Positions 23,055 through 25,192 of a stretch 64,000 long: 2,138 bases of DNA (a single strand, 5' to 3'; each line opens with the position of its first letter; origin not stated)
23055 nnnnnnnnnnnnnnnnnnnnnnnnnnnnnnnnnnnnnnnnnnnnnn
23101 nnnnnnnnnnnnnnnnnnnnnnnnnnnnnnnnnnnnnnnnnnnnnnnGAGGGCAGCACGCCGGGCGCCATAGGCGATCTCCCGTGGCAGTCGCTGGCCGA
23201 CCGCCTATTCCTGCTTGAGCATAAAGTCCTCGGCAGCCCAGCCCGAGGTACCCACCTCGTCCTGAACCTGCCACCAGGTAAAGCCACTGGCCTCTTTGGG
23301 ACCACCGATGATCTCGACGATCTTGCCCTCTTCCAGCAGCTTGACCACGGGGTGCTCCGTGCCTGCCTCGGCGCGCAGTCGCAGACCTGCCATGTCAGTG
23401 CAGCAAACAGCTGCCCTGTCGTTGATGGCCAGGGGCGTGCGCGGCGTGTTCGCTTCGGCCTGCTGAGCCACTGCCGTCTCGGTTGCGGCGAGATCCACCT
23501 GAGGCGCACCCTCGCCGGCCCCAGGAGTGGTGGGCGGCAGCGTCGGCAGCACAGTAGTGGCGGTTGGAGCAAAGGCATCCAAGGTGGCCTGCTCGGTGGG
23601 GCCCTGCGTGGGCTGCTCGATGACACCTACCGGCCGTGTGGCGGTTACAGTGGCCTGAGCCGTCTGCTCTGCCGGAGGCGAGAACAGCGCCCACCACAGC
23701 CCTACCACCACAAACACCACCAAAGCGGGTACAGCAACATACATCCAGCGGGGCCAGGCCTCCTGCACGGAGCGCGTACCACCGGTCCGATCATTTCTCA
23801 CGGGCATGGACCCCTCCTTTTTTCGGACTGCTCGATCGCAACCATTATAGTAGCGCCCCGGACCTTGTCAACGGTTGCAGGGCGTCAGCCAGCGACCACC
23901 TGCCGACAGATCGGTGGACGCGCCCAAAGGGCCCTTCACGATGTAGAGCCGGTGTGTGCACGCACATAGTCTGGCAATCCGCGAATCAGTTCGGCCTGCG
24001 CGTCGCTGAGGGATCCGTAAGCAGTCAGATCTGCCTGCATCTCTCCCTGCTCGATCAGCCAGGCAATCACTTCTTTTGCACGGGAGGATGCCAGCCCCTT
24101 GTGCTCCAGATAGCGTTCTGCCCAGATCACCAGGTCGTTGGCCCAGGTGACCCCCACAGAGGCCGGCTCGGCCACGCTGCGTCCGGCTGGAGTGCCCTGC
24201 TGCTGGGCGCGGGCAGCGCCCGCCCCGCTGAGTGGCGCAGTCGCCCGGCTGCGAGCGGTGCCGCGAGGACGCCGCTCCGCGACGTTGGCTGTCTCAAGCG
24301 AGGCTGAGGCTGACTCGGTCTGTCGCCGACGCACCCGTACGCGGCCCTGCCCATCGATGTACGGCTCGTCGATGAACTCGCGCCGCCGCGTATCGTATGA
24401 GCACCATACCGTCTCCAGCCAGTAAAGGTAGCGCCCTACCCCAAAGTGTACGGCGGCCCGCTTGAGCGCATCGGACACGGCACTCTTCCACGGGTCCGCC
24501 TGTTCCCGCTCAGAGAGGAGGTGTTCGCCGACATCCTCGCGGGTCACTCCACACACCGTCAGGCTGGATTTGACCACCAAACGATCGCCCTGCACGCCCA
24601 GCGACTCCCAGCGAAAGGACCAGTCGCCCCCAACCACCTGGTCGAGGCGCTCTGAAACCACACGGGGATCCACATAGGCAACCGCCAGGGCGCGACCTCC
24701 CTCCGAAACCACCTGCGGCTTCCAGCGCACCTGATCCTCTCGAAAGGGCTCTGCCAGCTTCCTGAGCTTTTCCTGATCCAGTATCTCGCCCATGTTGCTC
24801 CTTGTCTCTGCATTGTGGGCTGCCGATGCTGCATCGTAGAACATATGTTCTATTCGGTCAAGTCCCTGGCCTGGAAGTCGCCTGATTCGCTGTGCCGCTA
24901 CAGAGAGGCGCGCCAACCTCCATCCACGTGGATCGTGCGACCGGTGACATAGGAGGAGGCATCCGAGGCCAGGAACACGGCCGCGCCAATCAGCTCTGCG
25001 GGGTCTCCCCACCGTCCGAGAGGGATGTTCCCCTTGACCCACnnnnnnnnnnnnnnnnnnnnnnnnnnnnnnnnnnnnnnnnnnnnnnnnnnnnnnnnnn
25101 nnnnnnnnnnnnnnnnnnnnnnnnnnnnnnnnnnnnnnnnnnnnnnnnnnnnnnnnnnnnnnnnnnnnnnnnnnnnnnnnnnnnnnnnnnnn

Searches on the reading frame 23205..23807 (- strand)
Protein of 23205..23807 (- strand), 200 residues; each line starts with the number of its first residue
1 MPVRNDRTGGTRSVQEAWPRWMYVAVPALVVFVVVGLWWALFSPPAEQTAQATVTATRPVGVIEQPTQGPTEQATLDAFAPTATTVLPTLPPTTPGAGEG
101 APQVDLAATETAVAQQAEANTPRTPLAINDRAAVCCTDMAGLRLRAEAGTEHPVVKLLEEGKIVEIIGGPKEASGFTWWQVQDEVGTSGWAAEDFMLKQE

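Call 51: search_protein_families(library=pfam, proteins=[window:23205-23807:-], max_evalue=0.001)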
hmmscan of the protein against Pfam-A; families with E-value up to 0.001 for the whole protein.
window:23205-23807:- (200 aa): 1 family
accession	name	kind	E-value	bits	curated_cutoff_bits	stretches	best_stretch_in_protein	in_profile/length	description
PF08239.17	SH3_3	-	9.5e-09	35.8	27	1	141-195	2-52/54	Bacterial SH3 domain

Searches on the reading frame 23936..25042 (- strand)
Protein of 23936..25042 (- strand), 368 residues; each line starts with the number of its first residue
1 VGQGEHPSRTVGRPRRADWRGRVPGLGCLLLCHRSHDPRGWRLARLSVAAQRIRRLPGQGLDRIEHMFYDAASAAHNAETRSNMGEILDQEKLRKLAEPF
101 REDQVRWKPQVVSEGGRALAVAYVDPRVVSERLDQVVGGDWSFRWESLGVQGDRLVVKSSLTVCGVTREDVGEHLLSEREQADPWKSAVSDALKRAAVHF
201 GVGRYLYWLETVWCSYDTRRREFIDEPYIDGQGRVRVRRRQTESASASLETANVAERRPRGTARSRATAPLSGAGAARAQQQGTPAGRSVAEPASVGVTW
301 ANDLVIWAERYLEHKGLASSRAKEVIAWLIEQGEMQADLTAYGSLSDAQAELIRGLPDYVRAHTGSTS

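Call 51: search_protein_families(library=pfam, proteins=[window:23936-25042:-], max_evalue=0.001)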
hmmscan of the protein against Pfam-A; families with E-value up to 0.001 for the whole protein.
window:23936-25042:- (368 aa): 1 family
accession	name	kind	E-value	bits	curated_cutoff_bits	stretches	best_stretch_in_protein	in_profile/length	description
PF04098.21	Rad52_Rad22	-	2.6e-11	44.1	20.3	1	94-213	7-141/153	Rad52/22 family double-strand break repair protein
